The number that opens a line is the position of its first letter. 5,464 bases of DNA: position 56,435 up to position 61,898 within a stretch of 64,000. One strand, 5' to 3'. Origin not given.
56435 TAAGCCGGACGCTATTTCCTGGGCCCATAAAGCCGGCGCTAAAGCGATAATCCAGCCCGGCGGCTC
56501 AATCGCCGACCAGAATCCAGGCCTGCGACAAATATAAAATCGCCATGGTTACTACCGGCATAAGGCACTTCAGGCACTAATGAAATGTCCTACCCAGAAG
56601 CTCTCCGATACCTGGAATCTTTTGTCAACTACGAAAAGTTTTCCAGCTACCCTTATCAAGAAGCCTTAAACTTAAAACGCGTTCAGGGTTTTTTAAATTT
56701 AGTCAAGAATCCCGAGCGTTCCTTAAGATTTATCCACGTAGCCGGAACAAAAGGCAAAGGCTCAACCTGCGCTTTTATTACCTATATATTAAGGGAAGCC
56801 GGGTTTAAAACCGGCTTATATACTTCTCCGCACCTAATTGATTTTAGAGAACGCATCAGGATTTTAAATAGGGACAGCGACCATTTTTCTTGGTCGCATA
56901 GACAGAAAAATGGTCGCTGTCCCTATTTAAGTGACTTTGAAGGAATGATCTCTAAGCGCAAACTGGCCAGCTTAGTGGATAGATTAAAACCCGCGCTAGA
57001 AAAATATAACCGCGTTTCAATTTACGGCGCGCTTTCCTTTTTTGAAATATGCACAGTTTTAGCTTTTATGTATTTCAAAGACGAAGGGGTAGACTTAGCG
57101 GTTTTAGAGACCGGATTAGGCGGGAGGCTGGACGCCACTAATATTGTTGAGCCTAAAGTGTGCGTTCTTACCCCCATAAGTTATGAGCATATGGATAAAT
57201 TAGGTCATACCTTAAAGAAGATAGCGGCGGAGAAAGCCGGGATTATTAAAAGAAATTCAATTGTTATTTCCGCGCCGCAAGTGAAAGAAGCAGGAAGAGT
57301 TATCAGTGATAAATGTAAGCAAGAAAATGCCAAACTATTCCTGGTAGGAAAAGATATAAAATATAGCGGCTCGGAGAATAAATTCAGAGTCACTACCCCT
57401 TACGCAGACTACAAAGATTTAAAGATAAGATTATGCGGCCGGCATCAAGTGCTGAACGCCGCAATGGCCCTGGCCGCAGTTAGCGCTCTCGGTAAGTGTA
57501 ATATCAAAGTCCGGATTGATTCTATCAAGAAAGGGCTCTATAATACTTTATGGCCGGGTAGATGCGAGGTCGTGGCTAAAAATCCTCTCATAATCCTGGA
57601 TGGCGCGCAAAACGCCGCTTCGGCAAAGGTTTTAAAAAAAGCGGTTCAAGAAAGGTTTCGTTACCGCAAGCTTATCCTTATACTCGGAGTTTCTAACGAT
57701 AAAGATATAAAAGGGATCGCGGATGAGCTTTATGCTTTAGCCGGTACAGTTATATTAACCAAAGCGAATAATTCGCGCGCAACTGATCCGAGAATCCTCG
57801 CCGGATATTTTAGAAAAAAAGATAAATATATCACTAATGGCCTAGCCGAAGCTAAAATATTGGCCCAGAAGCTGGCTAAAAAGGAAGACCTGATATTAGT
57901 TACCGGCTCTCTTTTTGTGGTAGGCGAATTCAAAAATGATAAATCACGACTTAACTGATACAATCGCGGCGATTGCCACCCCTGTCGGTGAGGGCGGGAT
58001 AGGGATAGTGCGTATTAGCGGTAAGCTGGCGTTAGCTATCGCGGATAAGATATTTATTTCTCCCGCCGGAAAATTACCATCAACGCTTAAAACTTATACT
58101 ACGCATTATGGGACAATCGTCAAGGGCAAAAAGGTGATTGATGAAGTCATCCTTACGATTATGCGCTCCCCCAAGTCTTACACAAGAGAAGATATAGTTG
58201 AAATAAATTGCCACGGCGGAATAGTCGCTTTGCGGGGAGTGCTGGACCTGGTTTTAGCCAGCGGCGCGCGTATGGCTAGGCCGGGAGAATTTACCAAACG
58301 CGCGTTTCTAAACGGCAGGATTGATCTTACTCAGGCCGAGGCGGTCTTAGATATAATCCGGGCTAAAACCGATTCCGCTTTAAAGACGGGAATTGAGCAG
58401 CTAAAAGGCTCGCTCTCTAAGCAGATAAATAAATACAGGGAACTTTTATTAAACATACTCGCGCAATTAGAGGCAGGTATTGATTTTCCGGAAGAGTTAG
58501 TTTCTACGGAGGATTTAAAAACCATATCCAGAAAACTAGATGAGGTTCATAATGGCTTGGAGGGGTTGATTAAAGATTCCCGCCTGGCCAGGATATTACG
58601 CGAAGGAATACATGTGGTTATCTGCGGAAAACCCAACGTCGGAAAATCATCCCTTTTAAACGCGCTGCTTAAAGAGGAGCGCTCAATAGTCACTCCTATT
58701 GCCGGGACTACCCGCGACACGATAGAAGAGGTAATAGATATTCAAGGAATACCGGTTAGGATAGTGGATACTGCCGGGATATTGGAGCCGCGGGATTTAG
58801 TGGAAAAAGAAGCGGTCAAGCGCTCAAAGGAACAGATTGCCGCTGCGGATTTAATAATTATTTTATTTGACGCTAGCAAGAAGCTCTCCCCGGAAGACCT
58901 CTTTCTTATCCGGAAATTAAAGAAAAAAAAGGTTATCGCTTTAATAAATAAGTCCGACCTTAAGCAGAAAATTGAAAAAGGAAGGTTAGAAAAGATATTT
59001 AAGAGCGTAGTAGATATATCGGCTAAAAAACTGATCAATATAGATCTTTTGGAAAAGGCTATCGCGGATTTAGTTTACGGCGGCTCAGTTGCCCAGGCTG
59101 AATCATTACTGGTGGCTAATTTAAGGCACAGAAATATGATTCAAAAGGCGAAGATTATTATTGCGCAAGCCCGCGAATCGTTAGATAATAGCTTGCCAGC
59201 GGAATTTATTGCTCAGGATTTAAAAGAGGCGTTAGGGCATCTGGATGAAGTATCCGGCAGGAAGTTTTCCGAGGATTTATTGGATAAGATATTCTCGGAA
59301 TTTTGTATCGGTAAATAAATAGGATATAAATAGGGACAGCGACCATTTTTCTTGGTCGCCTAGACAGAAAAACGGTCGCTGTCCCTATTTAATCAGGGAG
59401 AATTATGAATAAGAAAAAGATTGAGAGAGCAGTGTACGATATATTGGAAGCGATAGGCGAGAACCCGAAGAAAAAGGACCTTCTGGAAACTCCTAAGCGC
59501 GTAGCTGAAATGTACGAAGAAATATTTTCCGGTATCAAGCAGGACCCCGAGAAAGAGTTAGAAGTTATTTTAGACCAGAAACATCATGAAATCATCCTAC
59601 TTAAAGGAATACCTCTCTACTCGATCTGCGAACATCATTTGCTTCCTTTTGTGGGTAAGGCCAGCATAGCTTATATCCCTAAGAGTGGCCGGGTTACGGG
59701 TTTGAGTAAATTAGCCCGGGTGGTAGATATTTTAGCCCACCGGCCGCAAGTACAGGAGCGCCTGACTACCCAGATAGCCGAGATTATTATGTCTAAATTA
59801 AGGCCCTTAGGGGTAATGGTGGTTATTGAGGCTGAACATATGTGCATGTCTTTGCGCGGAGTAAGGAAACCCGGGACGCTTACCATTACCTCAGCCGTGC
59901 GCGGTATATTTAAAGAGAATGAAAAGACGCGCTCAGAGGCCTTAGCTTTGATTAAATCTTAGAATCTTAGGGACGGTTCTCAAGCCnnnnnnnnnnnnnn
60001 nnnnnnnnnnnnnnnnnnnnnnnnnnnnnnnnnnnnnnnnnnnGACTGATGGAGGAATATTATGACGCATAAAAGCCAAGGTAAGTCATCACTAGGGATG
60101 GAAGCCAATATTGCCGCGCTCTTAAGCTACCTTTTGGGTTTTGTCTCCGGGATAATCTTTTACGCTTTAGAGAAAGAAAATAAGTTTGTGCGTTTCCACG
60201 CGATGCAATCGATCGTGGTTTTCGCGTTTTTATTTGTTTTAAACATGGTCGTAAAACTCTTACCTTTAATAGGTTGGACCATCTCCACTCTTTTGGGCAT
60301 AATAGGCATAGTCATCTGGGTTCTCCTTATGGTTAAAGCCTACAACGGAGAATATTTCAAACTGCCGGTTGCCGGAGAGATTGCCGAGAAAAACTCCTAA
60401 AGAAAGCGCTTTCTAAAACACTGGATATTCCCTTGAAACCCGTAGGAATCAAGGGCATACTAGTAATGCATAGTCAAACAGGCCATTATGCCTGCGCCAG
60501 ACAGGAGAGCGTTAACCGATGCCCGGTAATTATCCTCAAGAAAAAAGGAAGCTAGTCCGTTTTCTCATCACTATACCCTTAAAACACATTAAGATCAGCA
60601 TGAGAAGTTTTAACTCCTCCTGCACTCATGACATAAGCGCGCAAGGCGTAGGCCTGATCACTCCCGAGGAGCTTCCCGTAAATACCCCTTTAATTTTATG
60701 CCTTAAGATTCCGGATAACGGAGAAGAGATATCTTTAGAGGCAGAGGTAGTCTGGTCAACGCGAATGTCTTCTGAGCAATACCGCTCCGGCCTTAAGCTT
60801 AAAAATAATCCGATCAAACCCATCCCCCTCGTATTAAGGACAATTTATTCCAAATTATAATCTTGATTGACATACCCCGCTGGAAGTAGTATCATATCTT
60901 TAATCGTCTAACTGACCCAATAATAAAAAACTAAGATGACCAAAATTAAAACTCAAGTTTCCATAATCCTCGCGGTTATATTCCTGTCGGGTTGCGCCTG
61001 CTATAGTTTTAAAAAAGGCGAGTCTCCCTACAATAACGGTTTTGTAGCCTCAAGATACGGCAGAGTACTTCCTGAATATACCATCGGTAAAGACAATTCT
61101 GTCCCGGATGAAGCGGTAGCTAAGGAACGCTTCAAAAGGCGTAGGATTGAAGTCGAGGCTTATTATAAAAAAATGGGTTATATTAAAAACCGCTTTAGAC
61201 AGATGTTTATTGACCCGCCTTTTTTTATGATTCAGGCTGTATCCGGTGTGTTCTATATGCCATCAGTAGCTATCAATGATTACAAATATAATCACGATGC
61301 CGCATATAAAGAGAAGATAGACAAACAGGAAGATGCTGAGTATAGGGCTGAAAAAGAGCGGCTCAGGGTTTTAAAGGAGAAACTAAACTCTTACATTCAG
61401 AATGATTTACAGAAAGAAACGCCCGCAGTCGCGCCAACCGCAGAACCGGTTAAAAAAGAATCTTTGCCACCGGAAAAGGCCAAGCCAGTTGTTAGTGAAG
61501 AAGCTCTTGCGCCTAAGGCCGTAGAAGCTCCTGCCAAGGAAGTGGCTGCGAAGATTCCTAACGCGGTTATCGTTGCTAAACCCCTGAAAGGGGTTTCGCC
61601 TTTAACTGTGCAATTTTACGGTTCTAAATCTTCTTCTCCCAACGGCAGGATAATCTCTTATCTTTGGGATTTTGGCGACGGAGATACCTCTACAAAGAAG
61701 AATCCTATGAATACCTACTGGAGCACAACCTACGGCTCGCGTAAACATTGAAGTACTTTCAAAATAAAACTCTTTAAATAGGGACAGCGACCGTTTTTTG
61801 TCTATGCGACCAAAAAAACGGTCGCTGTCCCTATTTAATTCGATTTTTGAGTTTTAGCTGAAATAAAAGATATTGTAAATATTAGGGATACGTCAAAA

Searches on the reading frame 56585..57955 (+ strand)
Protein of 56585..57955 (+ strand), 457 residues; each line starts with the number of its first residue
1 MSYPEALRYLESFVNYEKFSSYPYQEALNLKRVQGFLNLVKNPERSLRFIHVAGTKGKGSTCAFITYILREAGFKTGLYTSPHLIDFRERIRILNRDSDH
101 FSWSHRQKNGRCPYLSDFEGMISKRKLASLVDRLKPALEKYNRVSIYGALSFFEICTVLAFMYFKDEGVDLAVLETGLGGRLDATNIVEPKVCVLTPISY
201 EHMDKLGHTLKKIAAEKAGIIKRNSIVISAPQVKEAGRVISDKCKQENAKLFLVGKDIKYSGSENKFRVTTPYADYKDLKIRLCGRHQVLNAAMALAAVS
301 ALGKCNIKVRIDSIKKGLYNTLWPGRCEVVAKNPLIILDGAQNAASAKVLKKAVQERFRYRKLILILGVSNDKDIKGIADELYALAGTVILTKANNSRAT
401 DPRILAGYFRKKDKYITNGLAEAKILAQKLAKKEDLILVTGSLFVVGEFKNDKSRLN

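Call 15: search_protein_families(library=pfam, proteins=[window:56585-57955:+])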
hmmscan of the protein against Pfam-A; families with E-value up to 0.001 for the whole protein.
window:56585-57955:+ (457 aa): 2 families
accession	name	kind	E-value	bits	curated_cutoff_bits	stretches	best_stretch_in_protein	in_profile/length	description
PF08245.18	Mur_ligase_M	-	2.4e-16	60.7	24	1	154-299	41-200/200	Mur ligase middle domain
PF02875.26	Mur_ligase_C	-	5.2e-15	56.8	28.4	1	325-442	1-126/127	Mur ligase, glutamate ligase domain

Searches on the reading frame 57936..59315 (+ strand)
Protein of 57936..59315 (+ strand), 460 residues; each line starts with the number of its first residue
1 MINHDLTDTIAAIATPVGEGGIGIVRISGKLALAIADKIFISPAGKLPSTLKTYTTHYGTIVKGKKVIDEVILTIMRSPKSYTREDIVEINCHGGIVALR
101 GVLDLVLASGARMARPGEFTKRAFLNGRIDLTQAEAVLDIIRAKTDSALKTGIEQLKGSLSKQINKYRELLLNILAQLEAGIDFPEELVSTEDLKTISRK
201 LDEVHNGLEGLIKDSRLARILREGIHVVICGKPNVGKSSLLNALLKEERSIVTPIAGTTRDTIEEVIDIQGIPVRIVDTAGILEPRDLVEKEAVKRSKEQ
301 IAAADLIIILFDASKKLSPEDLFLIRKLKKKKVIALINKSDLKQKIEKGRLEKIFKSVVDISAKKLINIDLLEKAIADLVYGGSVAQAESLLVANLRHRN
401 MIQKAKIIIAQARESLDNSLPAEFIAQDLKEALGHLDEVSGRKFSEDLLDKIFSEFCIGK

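Call 15: search_protein_families(library=pfam, proteins=[window:57936-59315:+])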
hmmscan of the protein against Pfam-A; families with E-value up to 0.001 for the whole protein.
window:57936-59315:+ (460 aa): 9 families
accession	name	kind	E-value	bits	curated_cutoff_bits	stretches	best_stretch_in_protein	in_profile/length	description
PF12631.12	MnmE_helical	-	3e-55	188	40.1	1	131-457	1-211/211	MnmE helical domain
PF10396.14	TrmE_N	-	7.2e-43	146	29.8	1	9-128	1-117/117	GTP-binding protein TrmE N-terminus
PF01926.29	MMR_HSR1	-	1.8e-27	96.1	21.9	1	226-339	1-113/113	50S ribosome-binding GTPase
PF02421.24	FeoB_N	-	5.1e-12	46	27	1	226-376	2-156/156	Ferrous iron transport protein B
PF00350.29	Dynamin_N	-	1.5e-07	32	27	0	227-258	1-32/168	Dynamin family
PF00009.33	GTP_EFTU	-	5.4e-05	23.3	26.5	0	298-362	87-150/188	Elongation factor Tu GTP binding domain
PF03193.22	RsgA_GTPase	-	7.5e-05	23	30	0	216-257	99-139/174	RsgA GTPase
PF00071.28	Ras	-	0.00041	20.4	21.6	1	227-370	2-150/162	Ras family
PF04548.22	AIG1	-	0.00088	19.1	27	0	226-330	2-109/212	AIG1 family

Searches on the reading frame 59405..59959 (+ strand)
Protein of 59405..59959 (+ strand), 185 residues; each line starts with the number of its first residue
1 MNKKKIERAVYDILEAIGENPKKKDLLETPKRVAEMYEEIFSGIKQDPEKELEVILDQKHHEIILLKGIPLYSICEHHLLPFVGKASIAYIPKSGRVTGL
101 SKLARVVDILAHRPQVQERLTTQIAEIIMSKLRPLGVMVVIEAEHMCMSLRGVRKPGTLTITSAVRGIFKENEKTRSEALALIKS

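Call 15: search_protein_families(library=pfam, proteins=[window:59405-59959:+])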
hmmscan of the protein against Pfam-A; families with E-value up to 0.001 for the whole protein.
window:59405-59959:+ (185 aa): 1 family
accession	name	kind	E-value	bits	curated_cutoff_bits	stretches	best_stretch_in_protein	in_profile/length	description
PF01227.27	GTP_cyclohydroI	-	7.8e-75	250.7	27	1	6-183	1-178/179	GTP cyclohydrolase I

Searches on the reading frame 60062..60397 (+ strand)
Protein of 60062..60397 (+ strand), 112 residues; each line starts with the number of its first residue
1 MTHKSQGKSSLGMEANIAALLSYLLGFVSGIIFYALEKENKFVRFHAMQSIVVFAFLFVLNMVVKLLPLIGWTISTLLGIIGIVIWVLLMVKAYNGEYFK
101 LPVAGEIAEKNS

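Call 15: search_protein_families(library=pfam, proteins=[window:60062-60397:+])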
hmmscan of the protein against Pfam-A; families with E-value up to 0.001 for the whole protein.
window:60062-60397:+ (112 aa): 1 family
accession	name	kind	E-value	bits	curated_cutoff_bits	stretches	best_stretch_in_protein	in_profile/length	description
PF09685.15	DUF4870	-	7.1e-09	36.1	25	1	17-104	10-103/107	Domain of unknown function (DUF4870)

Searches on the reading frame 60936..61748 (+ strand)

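Call 15: search_protein_families(library=pfam, proteins=[window:60936-61748:+])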
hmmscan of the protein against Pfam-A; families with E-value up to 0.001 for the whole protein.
window:60936-61748:+ (271 aa): 2 families
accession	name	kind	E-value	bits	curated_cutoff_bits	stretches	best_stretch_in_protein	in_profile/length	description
PF18911.6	PKD_4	-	1.4e-10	41.5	27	1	208-263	4-58/85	PKD domain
PF00801.26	PKD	-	3.8e-06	27.2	23.5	1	213-267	5-57/80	PKD domain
